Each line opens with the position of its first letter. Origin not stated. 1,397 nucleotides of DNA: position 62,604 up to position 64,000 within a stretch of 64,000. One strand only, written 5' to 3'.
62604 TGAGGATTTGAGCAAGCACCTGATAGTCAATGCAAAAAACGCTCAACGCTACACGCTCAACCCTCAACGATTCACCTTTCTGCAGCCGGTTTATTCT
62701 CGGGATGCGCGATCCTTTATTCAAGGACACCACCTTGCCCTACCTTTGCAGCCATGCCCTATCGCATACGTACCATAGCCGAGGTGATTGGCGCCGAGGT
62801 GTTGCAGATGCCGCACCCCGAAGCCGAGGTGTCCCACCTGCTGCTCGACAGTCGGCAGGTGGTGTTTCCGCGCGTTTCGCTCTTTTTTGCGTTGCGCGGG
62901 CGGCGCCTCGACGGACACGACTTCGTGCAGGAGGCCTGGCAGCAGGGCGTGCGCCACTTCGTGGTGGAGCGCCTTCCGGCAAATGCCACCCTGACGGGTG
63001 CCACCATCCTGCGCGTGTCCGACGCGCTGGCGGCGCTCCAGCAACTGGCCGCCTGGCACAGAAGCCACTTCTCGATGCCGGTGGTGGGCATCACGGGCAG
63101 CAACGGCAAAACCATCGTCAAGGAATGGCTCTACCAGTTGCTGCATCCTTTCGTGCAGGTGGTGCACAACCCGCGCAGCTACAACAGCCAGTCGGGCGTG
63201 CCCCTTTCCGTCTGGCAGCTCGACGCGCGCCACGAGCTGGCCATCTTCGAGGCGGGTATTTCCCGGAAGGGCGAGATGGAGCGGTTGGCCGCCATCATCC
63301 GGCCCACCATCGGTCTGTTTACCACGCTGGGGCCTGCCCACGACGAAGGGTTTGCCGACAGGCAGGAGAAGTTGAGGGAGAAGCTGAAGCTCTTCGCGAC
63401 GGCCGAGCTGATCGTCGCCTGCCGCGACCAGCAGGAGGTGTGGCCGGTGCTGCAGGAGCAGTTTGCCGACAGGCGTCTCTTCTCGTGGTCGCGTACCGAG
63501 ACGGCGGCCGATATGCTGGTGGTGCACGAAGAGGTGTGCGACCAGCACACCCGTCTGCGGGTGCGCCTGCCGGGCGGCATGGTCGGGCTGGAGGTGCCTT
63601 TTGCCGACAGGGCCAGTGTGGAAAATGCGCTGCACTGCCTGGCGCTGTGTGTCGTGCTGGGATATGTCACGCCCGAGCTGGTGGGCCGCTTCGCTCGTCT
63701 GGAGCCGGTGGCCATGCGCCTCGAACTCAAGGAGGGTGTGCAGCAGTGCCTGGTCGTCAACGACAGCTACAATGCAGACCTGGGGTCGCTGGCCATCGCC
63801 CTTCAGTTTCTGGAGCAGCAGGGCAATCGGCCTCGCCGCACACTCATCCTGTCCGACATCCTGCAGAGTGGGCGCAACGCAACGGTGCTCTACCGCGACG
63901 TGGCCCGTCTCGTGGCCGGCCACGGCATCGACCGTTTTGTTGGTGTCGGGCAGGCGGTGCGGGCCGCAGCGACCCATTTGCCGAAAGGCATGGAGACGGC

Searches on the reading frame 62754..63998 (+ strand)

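Call 14: search_protein_families(library=pfam, proteins=[window:62754-63998:+])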
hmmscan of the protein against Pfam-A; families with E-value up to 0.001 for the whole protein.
window:62754-63998:+ (415 aa): 3 families
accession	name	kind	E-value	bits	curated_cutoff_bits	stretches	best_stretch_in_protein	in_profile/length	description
PF08245.18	Mur_ligase_M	-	2.4e-23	83.6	24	1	113-298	1-199/200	Mur ligase middle domain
PF02875.26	Mur_ligase_C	-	4.4e-06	28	28.4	1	321-404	1-81/127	Mur ligase, glutamate ligase domain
PF01225.30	Mur_ligase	-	1.1e-05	26.1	21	1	27-100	3-92/95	Mur ligase family, catalytic domain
